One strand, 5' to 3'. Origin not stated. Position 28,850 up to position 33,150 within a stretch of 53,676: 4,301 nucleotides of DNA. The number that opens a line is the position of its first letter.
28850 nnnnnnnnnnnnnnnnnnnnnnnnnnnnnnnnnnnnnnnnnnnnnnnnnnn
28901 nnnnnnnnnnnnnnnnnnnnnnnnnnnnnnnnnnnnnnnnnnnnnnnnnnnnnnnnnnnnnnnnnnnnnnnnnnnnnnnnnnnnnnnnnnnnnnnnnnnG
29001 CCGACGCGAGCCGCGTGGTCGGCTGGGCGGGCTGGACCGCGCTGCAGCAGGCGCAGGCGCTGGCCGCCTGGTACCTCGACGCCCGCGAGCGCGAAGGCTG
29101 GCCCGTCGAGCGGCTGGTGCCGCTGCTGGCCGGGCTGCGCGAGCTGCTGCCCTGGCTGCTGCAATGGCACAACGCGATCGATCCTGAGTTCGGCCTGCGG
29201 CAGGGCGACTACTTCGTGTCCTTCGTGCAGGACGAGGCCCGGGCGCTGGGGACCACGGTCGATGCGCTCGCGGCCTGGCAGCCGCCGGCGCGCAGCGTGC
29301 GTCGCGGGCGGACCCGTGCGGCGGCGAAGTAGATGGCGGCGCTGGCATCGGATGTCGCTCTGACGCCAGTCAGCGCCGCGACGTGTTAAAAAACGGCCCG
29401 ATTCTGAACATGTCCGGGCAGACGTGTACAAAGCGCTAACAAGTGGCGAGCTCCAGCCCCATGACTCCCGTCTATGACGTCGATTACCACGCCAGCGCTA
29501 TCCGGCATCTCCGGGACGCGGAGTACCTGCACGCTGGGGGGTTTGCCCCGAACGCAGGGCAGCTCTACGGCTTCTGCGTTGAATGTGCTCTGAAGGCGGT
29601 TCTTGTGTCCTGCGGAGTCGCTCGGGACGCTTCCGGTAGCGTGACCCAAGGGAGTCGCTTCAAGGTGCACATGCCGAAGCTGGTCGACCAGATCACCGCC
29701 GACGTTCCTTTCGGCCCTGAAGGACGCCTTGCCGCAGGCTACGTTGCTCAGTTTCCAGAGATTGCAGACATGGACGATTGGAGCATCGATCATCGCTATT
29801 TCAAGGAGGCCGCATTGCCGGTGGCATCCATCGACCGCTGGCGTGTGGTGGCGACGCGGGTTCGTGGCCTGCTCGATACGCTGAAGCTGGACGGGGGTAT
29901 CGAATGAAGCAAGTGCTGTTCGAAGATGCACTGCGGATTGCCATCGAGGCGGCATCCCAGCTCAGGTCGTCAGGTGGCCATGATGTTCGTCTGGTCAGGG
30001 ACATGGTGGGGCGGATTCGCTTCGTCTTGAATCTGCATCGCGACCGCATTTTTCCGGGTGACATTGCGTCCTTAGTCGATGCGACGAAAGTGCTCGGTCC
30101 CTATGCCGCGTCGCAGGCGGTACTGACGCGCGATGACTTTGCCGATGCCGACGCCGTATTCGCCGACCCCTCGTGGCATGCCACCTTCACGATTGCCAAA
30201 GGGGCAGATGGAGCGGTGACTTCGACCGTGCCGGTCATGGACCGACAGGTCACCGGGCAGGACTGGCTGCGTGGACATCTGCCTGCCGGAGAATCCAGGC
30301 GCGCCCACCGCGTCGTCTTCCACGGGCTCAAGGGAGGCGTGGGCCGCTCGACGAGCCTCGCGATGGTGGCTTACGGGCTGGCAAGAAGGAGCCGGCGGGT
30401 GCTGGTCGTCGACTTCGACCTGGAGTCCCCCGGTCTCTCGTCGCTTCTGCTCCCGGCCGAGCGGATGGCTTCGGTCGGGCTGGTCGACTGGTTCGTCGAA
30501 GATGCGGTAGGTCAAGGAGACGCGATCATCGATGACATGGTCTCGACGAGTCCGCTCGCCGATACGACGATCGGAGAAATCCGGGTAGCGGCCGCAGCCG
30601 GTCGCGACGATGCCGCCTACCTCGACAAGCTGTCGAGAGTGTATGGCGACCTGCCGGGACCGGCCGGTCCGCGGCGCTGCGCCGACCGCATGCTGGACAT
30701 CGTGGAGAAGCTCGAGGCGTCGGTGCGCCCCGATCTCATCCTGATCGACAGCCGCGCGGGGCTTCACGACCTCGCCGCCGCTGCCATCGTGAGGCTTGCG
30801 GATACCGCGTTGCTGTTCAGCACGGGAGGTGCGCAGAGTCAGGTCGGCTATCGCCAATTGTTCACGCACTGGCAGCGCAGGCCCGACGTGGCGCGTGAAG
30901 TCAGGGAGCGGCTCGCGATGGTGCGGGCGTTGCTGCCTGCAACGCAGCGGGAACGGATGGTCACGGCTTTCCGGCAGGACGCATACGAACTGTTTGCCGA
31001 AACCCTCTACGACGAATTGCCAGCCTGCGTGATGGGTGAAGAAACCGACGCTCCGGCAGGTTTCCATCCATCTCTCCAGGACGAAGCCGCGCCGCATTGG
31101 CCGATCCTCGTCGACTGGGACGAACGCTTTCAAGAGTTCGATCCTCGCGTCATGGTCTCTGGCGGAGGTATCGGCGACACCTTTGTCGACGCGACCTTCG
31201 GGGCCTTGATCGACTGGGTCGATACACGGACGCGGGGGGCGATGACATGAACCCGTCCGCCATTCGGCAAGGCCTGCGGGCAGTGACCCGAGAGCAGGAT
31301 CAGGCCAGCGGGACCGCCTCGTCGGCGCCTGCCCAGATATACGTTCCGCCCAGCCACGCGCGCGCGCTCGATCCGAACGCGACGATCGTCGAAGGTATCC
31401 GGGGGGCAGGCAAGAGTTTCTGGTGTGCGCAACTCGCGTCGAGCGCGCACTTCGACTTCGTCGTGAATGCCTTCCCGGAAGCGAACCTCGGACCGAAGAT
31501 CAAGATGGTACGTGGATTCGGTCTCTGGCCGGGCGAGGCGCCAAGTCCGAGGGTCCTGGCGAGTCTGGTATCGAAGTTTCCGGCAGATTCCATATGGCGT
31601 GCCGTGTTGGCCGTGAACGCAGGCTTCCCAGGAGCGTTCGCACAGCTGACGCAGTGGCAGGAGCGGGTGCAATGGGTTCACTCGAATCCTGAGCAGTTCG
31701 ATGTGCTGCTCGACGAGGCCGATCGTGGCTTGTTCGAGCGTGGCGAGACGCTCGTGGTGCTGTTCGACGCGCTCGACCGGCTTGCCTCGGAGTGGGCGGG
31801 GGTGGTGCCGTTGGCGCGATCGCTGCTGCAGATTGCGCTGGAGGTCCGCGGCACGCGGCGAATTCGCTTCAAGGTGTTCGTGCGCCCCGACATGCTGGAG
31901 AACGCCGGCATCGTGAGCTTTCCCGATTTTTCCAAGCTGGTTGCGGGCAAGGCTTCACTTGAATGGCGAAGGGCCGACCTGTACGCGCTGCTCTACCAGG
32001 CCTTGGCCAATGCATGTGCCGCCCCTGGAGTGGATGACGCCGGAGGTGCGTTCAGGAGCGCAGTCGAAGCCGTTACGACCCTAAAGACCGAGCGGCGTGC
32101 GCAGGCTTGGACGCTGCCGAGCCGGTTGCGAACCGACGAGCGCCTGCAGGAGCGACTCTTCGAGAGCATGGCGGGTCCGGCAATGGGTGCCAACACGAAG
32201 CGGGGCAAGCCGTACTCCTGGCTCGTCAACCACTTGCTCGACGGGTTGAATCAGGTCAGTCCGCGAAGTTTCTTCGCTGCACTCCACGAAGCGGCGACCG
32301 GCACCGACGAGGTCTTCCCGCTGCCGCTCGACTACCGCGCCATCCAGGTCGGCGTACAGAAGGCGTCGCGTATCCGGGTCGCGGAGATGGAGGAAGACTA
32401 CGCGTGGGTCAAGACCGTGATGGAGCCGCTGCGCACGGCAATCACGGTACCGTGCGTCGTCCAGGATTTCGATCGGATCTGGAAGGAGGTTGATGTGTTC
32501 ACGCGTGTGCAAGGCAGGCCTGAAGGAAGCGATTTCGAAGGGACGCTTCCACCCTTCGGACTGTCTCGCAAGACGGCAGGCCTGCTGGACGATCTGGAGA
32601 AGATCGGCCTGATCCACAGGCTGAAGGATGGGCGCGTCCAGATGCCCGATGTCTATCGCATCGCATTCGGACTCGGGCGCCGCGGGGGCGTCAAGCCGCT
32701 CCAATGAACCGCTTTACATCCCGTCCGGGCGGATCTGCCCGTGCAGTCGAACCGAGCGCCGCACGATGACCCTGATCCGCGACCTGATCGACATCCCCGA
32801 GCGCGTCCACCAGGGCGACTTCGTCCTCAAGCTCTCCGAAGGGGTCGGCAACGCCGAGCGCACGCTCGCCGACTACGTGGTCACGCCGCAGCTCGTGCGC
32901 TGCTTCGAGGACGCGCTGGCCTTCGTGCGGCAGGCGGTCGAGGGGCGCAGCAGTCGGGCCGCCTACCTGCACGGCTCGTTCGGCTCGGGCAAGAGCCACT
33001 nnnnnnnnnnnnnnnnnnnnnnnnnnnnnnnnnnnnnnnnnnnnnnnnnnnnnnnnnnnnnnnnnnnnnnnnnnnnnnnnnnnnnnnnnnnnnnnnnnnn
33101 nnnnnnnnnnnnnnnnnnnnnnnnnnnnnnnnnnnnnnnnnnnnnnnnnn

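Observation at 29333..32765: Three-gene HEPN-like / ParA-MinD-like / P-loop NTPase cassette nested between pglX and pglY: candidate undescribed defence module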

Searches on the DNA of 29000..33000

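Call 83: search_rna_families(source=window, start=29000, end=33000, threshold=evalue, max_evalue=1)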
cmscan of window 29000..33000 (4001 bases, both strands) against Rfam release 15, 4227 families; matches with E-value up to 1: 0.
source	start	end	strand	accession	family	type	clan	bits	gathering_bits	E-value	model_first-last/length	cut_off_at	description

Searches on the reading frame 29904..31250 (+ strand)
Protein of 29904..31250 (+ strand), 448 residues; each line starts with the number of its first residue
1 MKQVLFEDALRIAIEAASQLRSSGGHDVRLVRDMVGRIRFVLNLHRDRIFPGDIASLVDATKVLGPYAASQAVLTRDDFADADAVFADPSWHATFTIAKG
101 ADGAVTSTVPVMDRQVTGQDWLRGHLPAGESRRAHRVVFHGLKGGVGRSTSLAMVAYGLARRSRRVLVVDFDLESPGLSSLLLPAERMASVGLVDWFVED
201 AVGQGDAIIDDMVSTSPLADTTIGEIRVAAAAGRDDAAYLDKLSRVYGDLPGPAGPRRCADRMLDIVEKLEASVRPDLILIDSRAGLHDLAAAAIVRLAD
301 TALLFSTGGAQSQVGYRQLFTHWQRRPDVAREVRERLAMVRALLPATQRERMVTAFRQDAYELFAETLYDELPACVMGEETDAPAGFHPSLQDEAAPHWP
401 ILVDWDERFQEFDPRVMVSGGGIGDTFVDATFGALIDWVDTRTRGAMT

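Call 3: search_protein_families(library=pfam, proteins=[window:29904-31250:+], max_evalue=1)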
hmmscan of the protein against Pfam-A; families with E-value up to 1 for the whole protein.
window:29904-31250:+ (448 aa): 9 families
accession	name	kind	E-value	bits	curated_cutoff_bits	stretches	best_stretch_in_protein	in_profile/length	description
PF13614.12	AAA_31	-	2.9e-07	31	27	1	137-174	4-41/177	AAA domain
PF01656.29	CbiA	-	1.2e-06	29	25.4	1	138-276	2-71/125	CobQ/CobB/MinD/ParA nucleotide binding domain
PF10609.15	ParA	-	8.1e-05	22.6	27.1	1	140-183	9-52/246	NUBPL iron-transfer P-loop NTPase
PF06564.18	CBP_BcsQ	-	0.00011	22.2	21.3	1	137-171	4-38/234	Cellulose biosynthesis protein BcsQ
PF02374.21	ArsA_ATPase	-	0.00086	19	24.3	1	135-172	1-38/305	Anion-transporting ATPase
PF09140.17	MipZ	-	0.0085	15.9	20.7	1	135-174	1-40/262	ATPase MipZ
PF00142.24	Fer4_NifH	-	0.018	14.9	25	1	137-176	3-41/271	4Fe-4S iron sulfur cluster binding proteins, NifH/frxC family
PF03308.22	MeaB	-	0.024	14.1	23.1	1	130-176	29-74/273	Methylmalonyl Co-A mutase-associated GTPase MeaB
PF07015.17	VirC1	-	0.18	11.6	24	1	137-175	4-42/231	VirC1 protein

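Call 4: search_protein_families(library=padloc, proteins=[window:29904-31250:+], max_evalue=1)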
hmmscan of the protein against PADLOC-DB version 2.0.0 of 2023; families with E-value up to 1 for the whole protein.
window:29904-31250:+ (448 aa): 2 families
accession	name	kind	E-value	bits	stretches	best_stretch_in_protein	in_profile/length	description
PDLC04559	PDC-M28B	-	8.2e-132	438.4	1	1-443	1-432/438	-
PDLC04560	PDC-M28B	-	4.5e-53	178.7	1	118-439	2-317/327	-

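Call 5: search_protein_families(library=ncbifam, proteins=[window:29904-31250:+], max_evalue=1)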
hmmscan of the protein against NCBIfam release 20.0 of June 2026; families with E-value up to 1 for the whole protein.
window:29904-31250:+ (448 aa): 23 families
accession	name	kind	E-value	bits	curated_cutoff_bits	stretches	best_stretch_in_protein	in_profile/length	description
NF047398.1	AAA_KGGVGR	domain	2.8e-53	181.1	90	1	134-324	2-190/190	KGGVGR-motif variant AAA ATPase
TIGR01968.1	minD_bact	equivalog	1.2e-07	31.3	212.9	1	137-209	4-74/261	septum site-determining protein MinD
NF008079.0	PRK10818.1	equivalog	1.9e-07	30.7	508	1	137-211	5-77/270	septum site-determining protein MinD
TIGR01969.1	minD_arch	subfamily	3.4e-06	26.4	201.75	2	142-201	8-65/251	cell division ATPase MinD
NF041546.1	ParA_partition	equivalog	1.4e-05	24.7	180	1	143-172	8-37/203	ParA family partition ATPase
TIGR03371.1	cellulose_yhjQ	equivalog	2.4e-05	23.9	157.85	1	135-173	2-40/246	cellulose biosynthesis protein BcsQ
NF041136.1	MrpORP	equivalog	0.00012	21.5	450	1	136-182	7-53/365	iron-sulfur cluster carrier protein MrpORP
NF040564.1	SCO2523_fam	equivalog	0.0014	17.9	200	1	143-181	9-47/305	SCO2523 family variant P-loop protein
NF009701.0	PRK13230.1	subfamily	0.0098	14.9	350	1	137-175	4-41/291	nitrogenase reductase-like protein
NF053622.1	ATPseBagAMYCTU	equivalog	0.013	15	400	1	135-171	7-43/325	ATPase BagA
TIGR00750.1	lao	equivalog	0.013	14.6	240.75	1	131-177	31-76/300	methylmalonyl Co-A mutase-associated GTPase MeaB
TIGR03018.1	pepcterm_TyrKin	hypoth_equivalog_domain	0.029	13.7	230.65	1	145-209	46-108/207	XrtA-associated tyrosine autokinase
NF041417.1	ArsA_halo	exception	0.061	12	800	1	135-179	12-55/617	arsenical pump-driving ATPase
TIGR00345.1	GET3_arsA_TRC40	subfamily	0.067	12.7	135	1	141-172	3-34/299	TRC40/GET3/ArsA family transport-energizing ATPase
TIGR03453.1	partition_RepA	equivalog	0.067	12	348.45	1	140-174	110-144/387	plasmid partitioning protein RepA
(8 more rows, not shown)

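Call 39: search_solved_structures(query=A5, max_evalue=1)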
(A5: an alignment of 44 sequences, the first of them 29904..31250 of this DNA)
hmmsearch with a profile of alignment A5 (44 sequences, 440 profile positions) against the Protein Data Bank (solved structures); distinct sequences matched with E-value up to 1: 92 (the best 60 are shown).
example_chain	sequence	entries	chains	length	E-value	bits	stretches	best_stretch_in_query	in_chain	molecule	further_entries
5u1j_B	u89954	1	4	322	5.7e-09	38.5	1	129-167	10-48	Uncharacterized protein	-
5k5z_A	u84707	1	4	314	1.3e-08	37.3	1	131-167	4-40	ParA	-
4v03_A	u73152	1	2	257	2.7e-08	36.3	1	130-168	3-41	SITE-DETERMINING PROTEIN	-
9nbl_A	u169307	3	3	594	3.2e-08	36.1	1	129-167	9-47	Arsenite transporter ATPase-like protein,arsA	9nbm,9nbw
1f48_A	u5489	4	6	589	4.7e-08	35.5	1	132-167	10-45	ARSENITE-TRANSLOCATING ATPASE | ARSENICAL PUMP-DRIVING ATPASE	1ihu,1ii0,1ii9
1wcv_1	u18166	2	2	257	5.4e-08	35.3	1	128-167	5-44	SEGREGATION PROTEIN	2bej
2ph1_A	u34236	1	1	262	1.2e-07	34.1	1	127-172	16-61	Nucleotide-binding protein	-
9nbo_A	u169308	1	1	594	2.2e-07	33.3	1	129-164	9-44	Arsenite transporter ATPase-like protein,arsA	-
4v02_A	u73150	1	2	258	2.5e-07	33.1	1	130-165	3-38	SITE-DETERMINING PROTEIN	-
3kb1_A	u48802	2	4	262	3.1e-07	32.8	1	130-175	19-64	Nucleotide-binding protein | Iron-sulfur cluster carrier protein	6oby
3k9g_A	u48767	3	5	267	6.1e-07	31.8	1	125-168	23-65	PF-32 protein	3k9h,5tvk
2bek_A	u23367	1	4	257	6.8e-07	31.7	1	128-166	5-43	SEGREGATION PROTEIN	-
5zme_A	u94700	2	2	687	9.6e-06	27.9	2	128-167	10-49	ATPase ARSA1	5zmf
3q9l_A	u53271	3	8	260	1e-05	27.8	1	131-166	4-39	Septum site-determining protein minD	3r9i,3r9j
5j1j_A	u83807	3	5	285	1.9e-05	26.9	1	129-168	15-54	Site-determining protein | Transcriptional antiactivator FleN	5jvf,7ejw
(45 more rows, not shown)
